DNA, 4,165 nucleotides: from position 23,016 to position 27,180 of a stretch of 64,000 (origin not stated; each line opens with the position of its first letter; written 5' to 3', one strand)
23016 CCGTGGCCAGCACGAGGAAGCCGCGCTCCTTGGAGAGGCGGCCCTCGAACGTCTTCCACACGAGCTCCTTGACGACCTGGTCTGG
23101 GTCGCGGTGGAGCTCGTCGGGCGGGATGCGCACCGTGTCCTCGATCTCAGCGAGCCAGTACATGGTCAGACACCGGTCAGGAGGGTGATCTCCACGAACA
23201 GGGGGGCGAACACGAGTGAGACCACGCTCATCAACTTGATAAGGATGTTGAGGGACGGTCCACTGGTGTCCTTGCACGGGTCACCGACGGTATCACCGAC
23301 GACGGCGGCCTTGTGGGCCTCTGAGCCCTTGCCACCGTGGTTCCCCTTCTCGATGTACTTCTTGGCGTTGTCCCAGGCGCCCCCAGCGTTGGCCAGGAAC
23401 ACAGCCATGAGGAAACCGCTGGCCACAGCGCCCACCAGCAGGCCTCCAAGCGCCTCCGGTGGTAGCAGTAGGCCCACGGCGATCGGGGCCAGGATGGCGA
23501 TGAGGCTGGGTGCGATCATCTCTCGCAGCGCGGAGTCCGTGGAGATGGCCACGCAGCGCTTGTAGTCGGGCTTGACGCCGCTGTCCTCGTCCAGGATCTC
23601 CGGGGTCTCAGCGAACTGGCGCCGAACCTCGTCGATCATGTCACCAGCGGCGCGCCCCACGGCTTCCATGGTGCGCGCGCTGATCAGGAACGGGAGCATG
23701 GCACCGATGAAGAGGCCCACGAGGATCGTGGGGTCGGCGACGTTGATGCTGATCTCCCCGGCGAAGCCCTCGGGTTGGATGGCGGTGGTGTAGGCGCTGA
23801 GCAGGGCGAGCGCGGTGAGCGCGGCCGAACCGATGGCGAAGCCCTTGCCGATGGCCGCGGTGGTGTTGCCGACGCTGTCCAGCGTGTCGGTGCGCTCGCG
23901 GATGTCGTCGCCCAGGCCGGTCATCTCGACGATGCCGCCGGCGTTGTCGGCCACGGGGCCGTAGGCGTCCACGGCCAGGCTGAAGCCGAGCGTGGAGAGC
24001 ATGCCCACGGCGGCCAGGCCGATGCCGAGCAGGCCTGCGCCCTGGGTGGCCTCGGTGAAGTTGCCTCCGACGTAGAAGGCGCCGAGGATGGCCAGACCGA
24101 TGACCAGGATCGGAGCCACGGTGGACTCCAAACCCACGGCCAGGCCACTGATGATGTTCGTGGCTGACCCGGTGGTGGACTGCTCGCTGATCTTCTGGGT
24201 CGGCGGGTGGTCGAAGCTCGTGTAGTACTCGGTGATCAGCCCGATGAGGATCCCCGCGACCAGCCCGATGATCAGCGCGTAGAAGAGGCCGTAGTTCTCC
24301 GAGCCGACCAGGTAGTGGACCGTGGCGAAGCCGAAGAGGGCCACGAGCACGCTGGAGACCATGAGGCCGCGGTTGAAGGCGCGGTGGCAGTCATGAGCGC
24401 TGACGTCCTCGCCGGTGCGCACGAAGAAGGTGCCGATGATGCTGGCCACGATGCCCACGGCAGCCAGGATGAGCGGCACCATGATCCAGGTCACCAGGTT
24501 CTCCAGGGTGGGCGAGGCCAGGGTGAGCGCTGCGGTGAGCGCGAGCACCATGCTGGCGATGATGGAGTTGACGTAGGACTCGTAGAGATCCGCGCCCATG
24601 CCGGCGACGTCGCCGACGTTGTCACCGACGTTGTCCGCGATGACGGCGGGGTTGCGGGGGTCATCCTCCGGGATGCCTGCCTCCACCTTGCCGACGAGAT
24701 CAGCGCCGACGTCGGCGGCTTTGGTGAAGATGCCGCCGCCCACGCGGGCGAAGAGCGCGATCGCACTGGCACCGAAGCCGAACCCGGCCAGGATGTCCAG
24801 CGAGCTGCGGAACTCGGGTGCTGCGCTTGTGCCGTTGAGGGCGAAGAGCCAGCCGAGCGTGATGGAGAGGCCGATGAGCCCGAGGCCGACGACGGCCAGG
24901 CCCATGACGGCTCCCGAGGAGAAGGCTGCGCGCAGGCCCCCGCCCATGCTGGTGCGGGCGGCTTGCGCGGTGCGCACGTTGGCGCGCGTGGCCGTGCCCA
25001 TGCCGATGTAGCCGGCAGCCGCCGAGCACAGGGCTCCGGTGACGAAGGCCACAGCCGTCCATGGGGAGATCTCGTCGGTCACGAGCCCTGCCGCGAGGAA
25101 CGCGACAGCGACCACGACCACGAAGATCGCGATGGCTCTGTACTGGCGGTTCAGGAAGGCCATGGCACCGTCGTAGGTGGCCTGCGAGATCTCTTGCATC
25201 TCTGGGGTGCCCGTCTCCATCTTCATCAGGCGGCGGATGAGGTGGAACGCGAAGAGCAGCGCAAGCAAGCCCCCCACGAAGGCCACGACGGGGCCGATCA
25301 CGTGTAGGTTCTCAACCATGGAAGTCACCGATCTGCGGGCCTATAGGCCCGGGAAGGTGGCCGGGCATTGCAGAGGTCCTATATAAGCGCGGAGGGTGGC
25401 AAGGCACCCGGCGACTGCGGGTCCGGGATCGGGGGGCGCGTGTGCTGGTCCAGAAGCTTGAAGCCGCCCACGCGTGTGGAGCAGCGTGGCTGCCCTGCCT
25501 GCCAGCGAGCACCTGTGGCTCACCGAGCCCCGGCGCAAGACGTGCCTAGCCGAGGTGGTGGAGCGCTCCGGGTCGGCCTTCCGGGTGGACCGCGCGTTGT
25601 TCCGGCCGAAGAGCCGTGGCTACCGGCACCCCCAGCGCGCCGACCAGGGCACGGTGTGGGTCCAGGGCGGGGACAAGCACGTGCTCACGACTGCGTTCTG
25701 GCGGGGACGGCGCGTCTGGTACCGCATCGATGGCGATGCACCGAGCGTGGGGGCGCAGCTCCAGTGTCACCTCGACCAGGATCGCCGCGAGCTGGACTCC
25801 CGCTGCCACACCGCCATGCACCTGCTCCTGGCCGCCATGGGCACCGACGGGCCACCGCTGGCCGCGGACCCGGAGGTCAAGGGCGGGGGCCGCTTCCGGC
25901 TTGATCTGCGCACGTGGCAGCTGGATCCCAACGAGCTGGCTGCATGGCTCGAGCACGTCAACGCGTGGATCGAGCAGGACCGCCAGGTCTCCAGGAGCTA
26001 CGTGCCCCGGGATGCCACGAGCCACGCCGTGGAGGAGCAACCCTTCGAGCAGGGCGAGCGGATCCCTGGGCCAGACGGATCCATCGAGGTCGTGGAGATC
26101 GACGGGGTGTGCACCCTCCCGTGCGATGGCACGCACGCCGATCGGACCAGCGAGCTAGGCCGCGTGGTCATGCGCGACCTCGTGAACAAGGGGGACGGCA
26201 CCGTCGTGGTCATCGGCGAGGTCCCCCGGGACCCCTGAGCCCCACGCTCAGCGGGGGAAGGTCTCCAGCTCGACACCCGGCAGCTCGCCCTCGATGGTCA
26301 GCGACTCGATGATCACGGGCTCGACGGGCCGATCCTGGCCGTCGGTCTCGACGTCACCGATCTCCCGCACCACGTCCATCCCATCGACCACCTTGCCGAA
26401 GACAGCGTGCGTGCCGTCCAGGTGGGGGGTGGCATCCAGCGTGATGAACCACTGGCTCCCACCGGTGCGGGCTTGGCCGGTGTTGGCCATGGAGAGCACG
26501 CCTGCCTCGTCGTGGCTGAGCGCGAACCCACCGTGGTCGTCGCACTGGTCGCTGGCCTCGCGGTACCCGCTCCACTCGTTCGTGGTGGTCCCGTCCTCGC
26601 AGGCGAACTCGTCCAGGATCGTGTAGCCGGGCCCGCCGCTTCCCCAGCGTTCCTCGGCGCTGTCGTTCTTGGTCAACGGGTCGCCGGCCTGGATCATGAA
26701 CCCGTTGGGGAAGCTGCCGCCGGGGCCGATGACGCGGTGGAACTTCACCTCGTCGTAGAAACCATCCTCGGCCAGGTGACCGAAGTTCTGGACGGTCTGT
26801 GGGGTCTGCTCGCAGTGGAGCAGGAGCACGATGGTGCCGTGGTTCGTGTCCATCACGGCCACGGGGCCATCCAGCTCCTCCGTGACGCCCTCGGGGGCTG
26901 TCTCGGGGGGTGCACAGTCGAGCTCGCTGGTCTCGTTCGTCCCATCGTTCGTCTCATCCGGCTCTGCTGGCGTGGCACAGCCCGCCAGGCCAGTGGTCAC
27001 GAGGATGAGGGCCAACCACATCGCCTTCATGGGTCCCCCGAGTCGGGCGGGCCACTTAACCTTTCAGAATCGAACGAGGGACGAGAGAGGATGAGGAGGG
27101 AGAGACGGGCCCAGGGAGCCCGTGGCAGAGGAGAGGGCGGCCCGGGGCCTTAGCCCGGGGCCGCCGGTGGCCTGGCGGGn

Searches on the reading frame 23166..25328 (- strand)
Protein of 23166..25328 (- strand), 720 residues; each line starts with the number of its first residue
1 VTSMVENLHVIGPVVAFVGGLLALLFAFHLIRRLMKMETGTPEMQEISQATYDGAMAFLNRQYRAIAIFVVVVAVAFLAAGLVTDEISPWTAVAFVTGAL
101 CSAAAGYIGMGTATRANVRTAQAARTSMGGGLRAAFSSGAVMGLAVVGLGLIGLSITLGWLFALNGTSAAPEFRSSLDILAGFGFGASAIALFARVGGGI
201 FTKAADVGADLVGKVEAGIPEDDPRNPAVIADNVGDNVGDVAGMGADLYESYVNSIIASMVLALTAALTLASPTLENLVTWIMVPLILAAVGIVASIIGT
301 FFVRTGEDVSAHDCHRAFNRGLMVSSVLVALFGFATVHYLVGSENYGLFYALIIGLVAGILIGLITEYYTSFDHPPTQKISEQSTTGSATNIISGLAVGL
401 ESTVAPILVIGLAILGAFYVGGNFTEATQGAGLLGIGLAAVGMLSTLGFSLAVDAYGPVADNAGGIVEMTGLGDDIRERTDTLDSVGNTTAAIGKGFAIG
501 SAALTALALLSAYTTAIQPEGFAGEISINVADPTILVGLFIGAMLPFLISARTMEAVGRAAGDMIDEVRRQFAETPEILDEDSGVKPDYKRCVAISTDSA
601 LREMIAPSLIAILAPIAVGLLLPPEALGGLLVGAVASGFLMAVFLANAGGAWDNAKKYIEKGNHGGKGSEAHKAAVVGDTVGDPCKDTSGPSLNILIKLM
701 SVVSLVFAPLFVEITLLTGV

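Call 53: search_protein_families(library=ncbifam, proteins=[window:23166-25328:-])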
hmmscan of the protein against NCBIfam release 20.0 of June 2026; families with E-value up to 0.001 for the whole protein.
window:23166-25328:- (720 aa): 13 families
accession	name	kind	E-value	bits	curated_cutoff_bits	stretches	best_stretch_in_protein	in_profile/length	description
NF001960.0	PRK00733.3-5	equivalog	5.6e-289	960.2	546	1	14-714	6-670/673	sodium-translocating pyrophosphatase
NF001959.0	PRK00733.3-4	equivalog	9.9e-270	896.6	975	1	14-716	6-673/674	sodium-translocating pyrophosphatase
NF001954.0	PRK00733.2-2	equivalog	2.5e-269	895.8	894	1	16-716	7-722/723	sodium-translocating pyrophosphatase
NF001955.0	PRK00733.2-4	equivalog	1.2e-262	873.7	1059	1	17-712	10-701/736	sodium-translocating pyrophosphatase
NF001958.0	PRK00733.3-3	equivalog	1.9e-257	856.1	1055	1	13-714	4-676/680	sodium-translocating pyrophosphatase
NF001961.0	PRK00733.3-6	equivalog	2.3e-256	852.3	926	1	15-711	7-670/671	sodium-translocating pyrophosphatase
TIGR01104.1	V_PPase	equivalog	4.4e-256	851.9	651.9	1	16-715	7-694/697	V-type H(+)-translocating pyrophosphatase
NF001953.0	PRK00733.2-1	equivalog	3.3e-244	812.4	783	1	15-712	7-697/697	sodium-translocating pyrophosphatase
NF001957.0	PRK00733.3-2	equivalog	4.3e-239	795.4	945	1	16-713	4-650/651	sodium-translocating pyrophosphatase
NF001951.0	PRK00733.1-2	equivalog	1.6e-232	774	859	1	14-712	7-689/691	sodium-translocating pyrophosphatase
NF001952.0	PRK00733.1-4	equivalog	7e-213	708.9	912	1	14-715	21-731/782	sodium-translocating pyrophosphatase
NF001956.0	PRK00733.3-1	equivalog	1.1e-210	702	1321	1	38-713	37-694/704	sodium-translocating pyrophosphatase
NF001950.0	PRK00733.1-1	equivalog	5.7e-75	253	826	1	10-714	57-771/807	sodium-translocating pyrophosphatase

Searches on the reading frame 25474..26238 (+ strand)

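Call 115: search_protein_families(library=ncbifam, proteins=[window:25474-26238:+], max_evalue=0.00001)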
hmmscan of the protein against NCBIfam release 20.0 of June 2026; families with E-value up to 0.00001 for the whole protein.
window:25474-26238:+ (254 aa): 3 families
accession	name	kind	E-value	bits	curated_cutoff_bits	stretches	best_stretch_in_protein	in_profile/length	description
NF040865.1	a_tRNA_ed_AlaXM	equivalog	1.2e-23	84.1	300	1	12-242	2-225/234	alanyl-tRNA editing protein AlaXM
TIGR03683.1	A-tRNA_syn_arch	equivalog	1.9e-17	62.8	744.7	1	5-233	495-717/902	alanine--tRNA ligase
TIGR00344.1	alaS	equivalog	6.3e-12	44.6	457.05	1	39-243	487-685/847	alanine--tRNA ligase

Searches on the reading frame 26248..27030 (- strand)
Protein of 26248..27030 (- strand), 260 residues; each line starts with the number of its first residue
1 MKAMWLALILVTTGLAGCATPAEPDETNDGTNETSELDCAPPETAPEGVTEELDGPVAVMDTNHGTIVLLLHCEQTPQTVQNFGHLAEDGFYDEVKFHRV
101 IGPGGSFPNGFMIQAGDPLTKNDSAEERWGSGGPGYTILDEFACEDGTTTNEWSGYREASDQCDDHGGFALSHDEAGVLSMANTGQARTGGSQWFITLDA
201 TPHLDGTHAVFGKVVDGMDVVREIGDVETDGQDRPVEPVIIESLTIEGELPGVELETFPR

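Call 115: search_protein_families(library=ncbifam, proteins=[window:26248-27030:-], max_evalue=0.00001)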
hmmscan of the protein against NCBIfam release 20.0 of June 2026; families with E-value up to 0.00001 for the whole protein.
window:26248-27030:- (260 aa): 2 families
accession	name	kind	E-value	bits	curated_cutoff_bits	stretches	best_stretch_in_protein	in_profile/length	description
NF008151.0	PRK10903.1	equivalog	2.4e-18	66.3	308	2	174-244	107-186/190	peptidylprolyl isomerase A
NF008057.0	PRK10791.1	equivalog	8.8e-18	64.6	297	1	59-117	3-54/164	peptidylprolyl isomerase B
